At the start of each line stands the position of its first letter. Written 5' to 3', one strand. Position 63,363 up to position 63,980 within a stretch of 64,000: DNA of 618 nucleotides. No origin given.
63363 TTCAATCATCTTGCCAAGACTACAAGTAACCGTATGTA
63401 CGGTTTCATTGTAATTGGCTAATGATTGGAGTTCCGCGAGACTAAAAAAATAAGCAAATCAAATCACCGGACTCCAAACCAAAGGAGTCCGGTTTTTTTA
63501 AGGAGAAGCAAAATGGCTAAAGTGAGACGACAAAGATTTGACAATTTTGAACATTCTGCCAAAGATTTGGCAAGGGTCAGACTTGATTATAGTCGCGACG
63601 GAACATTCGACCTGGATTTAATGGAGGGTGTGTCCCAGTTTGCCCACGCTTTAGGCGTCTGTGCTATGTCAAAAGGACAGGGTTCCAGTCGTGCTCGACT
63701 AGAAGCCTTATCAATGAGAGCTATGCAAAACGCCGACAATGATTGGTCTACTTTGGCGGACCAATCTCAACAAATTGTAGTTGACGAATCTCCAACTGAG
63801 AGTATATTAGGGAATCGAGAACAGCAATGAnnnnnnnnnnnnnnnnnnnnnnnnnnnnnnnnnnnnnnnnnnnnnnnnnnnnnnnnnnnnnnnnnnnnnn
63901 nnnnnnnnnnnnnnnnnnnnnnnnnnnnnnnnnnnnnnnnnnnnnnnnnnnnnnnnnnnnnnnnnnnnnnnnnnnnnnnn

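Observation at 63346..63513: Plus-strand leader: long irregular hairpin, riboswitch-like antiterminator/terminator platform and a GTG mini-ORF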

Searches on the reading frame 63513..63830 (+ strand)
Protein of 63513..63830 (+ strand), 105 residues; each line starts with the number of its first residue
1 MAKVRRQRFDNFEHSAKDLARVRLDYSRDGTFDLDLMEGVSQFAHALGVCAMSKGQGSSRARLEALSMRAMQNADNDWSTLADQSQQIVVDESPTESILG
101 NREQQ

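Call 10: search_protein_families(library=pfam, proteins=[window:63513-63827:+], max_evalue=0.1)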
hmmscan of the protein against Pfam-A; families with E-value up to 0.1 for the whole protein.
window:63513-63827:+ (105 aa): 0 families

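Call 11: find_encoding_contigs(protein=window:63513-63830:+, flank=10000, max_places=10)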
Protein window:63513-63830:+ (105 aa): 5 contigs read that carry it; 4 places shown.
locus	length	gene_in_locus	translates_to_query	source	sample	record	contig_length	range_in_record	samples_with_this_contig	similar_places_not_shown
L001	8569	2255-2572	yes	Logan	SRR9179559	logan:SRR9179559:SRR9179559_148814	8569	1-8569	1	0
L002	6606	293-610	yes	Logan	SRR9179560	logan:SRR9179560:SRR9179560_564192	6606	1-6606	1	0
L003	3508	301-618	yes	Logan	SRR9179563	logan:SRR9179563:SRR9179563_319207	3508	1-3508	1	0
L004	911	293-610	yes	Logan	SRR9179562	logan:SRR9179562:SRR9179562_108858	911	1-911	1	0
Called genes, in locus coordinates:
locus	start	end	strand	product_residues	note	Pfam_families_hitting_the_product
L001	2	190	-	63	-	?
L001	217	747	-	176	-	PF00466:Ribosomal_L10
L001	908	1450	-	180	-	-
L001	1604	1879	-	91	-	-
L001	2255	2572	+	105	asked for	-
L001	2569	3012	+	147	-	-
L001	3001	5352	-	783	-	PF02223:Thymidylate_kin, PF02511:Thy1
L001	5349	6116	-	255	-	PF22769:DCD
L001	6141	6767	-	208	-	PF02223:Thymidylate_kin, PF13521:AAA_28 (weak)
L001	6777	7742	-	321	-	PF00687:Ribosomal_L1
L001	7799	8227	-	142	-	PF03946:Ribosomal_L11_N, PF00298:Ribosomal_L11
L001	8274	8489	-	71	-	-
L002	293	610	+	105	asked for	-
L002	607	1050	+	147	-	-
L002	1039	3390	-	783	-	PF02223:Thymidylate_kin, PF02511:Thy1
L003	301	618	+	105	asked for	-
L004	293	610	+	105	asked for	-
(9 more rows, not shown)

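Call 14: find_homologous_proteins(query=window:63513-63827:+, max_evalue=0.001)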
Query window:63513-63827:+ (105 aa): 1 proteins with E <= 0.001 among 6 candidates.
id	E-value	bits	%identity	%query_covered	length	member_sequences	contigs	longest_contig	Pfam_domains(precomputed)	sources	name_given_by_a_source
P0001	3.7e-61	221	100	100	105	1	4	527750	-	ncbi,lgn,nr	ncbi:MAG TPA: hypothetical protein VLF39_01115 [Candidatus Saccharimonadales bacterium]|nr:hypotheti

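Call 18: find_related_loci(query=L001:3004-5352:-, collection=genome_contigs, flank=6000)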
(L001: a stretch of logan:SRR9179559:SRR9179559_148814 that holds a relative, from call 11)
Query L001:3004-5352:- (783 aa) in genome_contigs; peptide patterns used: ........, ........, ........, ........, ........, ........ (x = any residue, [..] = any of these).
182 stretches matched a pattern; 97 encode a relative of the query (tblastn E <= 1e-3); the best 80 are kept; 80 distinct loci.
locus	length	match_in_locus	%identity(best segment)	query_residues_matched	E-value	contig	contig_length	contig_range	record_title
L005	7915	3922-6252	72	1-775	0e+0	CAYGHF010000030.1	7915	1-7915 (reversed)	MAG TPA_asm: uncultured Candidatus Saccharimonas sp. isolate ERP113451_co3_278 genome assembly, contig: NODE_8047_length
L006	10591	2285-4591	71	10-779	0e+0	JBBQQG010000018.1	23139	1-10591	MAG: Candidatus Saccharimonadales bacterium isolate Co_metawrap_1565 Cmw_1565_k141_12692971_length_23139_cov_9.0000, who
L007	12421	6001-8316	71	10-780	0e+0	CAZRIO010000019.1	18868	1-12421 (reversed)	MAG TPA_asm: uncultured Candidatus Saccharibacteria bacterium isolate SRP200132_co1_783 genome assembly, contig: NODE_50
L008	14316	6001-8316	70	5-780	0e+0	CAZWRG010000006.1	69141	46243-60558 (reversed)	MAG TPA_asm: uncultured Candidatus Saccharibacteria bacterium isolate SRP144015_co1_33 genome assembly, contig: NODE_209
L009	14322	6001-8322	69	3-780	0e+0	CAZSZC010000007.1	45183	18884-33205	MAG TPA_asm: uncultured Candidatus Saccharibacteria bacterium isolate SRP298887_co1_348 genome assembly, contig: NODE_53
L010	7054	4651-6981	68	1-780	0e+0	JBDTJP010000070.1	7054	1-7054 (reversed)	MAG: Candidatus Saccharimonadales bacterium isolate cluster2_bin.56 k127_120245, whole genome shotgun sequence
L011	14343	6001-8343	68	1-781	0e+0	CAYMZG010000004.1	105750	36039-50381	MAG TPA_asm: uncultured Candidatus Saccharibacteria bacterium isolate SRP298887_co1_121 genome assembly, contig: NODE_77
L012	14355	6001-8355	68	1-781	0e+0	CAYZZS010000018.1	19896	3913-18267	MAG TPA_asm: uncultured Candidatus Saccharibacteria bacterium isolate SRP144015_co1_48 genome assembly, contig: NODE_136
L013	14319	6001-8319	69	8-781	0e+0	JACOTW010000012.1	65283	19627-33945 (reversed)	MAG: Candidatus Saccharibacteria bacterium isolate NC_groundwater_54_Pr7_S2p5_43_18 FFV18_S2p5_scaffold_401594, whole ge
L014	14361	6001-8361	68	1-780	0e+0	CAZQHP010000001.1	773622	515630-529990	MAG TPA_asm: uncultured Candidatus Saccharibacteria bacterium isolate SRP178908_co1_46 genome assembly, contig: NODE_2_l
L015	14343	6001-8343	69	8-780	0e+0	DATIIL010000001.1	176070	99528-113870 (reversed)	MAG TPA_asm: Candidatus Saccharimonadales bacterium isolate SMAG_U15664 k141_81171, whole genome shotgun sequence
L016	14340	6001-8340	66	5-783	0e+0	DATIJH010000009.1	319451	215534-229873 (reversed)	MAG TPA_asm: Candidatus Saccharimonadales bacterium isolate SMAG_U15686 k141_676775, whole genome shotgun sequence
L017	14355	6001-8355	67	2-780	0e+0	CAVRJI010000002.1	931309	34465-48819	MAG: uncultured bacterium isolate MFD01275.bin.1.111 genome assembly, contig: contig_12920, whole genome shotgun sequenc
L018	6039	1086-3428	67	1-780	0e+0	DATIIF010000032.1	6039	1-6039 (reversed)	MAG TPA_asm: Patescibacteria group bacterium isolate SMAG_U15657 k141_457403, whole genome shotgun sequence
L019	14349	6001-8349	66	2-780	0e+0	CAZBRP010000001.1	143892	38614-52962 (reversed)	MAG TPA_asm: uncultured Candidatus Saccharibacteria bacterium isolate SRP200132_co1_645 genome assembly, contig: NODE_97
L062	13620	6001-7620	68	242-780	0e+0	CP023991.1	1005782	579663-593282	MAG: Candidatus Saccharibacteria bacterium isolate CG19_WC_8_21_14_NA_150_51_44 chromosome, complete genome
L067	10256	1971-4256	51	7-780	0e+0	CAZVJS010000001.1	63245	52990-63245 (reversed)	MAG TPA_asm: uncultured Candidatus Saccharibacteria bacterium isolate SRP200132_co1_71 genome assembly, contig: NODE_658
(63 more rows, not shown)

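Call 22: search_protein_representatives(protein=window:63513-63827:+)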
Query: 105 residues. Proteins with E-value up to 0.001 (for the whole library): 4; up to 1e-10: 2; up to 1e-30: 1. The best 4 are listed.
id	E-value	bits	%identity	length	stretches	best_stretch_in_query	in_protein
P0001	1.2e-61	220.8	100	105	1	1-105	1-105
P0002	3.3e-14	69.0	42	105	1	3-102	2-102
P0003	1.7e-07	47.6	28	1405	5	27-75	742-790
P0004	4.7e-04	36.6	39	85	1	1-77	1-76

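Call 45: find_encoding_contigs(protein=P0002, flank=4000, max_places=4)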
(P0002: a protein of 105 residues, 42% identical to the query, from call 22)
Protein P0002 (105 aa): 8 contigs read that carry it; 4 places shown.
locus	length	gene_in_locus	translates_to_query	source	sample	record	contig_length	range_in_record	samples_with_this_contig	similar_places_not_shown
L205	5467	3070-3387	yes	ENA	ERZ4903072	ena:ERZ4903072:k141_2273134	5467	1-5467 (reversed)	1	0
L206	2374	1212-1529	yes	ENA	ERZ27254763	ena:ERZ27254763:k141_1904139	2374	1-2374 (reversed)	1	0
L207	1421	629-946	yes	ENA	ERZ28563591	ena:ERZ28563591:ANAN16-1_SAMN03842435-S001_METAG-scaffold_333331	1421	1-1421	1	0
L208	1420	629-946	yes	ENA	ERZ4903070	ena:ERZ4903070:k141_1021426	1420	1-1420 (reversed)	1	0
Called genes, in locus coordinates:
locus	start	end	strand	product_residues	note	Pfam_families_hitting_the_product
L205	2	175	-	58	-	?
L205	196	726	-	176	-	PF00466:Ribosomal_L10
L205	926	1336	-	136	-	-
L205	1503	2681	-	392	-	PF00682:HMGL-like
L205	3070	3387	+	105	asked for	-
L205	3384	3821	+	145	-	-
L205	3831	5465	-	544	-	?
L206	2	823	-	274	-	?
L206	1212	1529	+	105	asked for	-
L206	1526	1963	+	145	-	-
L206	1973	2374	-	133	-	?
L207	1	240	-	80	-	?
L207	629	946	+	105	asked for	-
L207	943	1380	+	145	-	-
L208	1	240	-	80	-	?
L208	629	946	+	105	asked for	-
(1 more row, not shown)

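Call 46: find_encoding_contigs(protein=P0004, flank=4000, max_places=4)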
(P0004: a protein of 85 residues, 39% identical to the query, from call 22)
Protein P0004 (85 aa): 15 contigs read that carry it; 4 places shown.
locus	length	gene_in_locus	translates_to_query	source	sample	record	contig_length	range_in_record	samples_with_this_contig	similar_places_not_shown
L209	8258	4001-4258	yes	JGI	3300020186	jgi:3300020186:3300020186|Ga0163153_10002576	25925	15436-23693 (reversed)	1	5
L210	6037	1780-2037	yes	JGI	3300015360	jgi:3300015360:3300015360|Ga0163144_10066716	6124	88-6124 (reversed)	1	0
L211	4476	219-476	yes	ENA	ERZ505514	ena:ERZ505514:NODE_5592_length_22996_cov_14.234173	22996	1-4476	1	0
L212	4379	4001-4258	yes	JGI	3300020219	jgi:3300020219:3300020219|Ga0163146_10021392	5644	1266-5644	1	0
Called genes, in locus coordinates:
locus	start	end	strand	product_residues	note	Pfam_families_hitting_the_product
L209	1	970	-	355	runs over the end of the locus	PF13310:Virulence_RhuM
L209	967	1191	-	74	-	-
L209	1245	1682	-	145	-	PF16320:Ribosomal_L12_N, PF00542:Ribosomal_L12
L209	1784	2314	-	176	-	PF00466:Ribosomal_L10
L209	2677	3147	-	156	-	-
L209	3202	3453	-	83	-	-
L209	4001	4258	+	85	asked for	-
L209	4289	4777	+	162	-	-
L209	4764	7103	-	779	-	PF02223:Thymidylate_kin, PF02511:Thy1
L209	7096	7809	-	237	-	PF22769:DCD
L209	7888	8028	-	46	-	-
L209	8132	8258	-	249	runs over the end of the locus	PF21448:DNMK (weak)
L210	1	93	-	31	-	?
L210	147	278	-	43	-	-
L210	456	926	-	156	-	-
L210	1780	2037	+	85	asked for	-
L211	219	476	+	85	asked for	-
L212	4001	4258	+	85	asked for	-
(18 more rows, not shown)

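Call 51: find_homologous_proteins(query=L001:2569-3009:+, max_evalue=0.01)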
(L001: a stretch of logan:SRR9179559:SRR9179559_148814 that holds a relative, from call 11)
Query L001:2569-3009:+ (147 aa): 1 proteins with E <= 0.01 among 96 candidates.
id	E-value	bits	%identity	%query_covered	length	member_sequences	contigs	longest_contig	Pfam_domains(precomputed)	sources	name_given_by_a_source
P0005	3.0e-89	314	100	100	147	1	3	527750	-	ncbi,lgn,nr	ncbi:MAG TPA: hypothetical protein VLF39_01120 [Candidatus Saccharimonadales bacterium]|nr:hypotheti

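Call 61: search_protein_families(library=pfam, proteins=[L009:8965-10134:+, L062:8469-8915:+, L062:8915-10408:+, L067:4883-6220:+], max_evalue=0.001)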
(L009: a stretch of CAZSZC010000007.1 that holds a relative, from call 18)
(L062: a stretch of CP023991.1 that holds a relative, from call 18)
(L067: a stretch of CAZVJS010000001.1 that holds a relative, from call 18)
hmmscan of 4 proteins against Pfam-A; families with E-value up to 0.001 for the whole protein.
L009:8965-10134:+ (390 aa): 1 family
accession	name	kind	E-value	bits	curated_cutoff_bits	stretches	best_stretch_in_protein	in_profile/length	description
PF00682.25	HMGL-like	-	8.8e-47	160.1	29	1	8-286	2-236/260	HMGL-like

L062:8469-8915:+ (149 aa): 0 families

L062:8915-10408:+ (498 aa): 2 families
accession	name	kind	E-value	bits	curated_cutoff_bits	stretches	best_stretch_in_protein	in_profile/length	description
PF00291.31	PALP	-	1.4e-88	297.5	35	1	19-304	7-295/295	Pyridoxal-phosphate dependent enzyme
PF00585.24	Thr_dehydrat_C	-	6.9e-38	128.8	27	2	317-407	1-91/91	C-terminal regulatory domain of Threonine dehydratase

L067:4883-6220:+ (446 aa): 2 families
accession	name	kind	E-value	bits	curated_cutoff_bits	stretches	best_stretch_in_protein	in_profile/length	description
PF00682.25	HMGL-like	-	7.3e-46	157.1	29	1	8-291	2-240/260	HMGL-like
PF22617.1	HCS_D2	-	0.0006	20.6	27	0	331-384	1-49/82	Homocitrate synthase post-HMGL domain-like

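Call 62: predict_structure(alignment_id=A5)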
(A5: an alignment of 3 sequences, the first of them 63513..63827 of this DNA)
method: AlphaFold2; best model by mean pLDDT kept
length: 105 residues; sequences in the alignment: 3
mean_pLDDT: 54.2   pTM: 0.28
mean pLDDT of the five models: 54.2, 53.2, 52.1, 49.1, 47.0
residues with pLDDT >= 90: 0; 70-90: 7; 50-70: 63; < 50: 35
segments of 3 or more residues with pLDDT < 50: 74-105
pLDDT, mean of each block of 10 residues (from residue 1): 62 70 62 62 63 51 55 48 37 39 39
secondary structure, 60 per line:
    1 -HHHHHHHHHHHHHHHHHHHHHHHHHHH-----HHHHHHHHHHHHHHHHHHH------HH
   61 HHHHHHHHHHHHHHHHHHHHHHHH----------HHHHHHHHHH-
elements in order: H2-28 H34-52 H59-84 H95-104

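Call 65: search_protein_families(library=ncbifam, proteins=[window:63513-63827:+, P0005], max_evalue=0.1)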
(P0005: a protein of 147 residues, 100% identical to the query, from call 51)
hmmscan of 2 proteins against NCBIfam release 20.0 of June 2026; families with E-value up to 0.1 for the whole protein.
window:63513-63827:+ (105 aa): 0 families

P0005 (147 aa): 0 families

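Call 66: search_protein_families(library=phrogs, proteins=[window:63513-63827:+, P0005], max_evalue=0.1)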
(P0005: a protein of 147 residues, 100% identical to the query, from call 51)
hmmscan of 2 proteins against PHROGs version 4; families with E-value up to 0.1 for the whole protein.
window:63513-63827:+ (105 aa): 0 families

P0005 (147 aa): 0 families
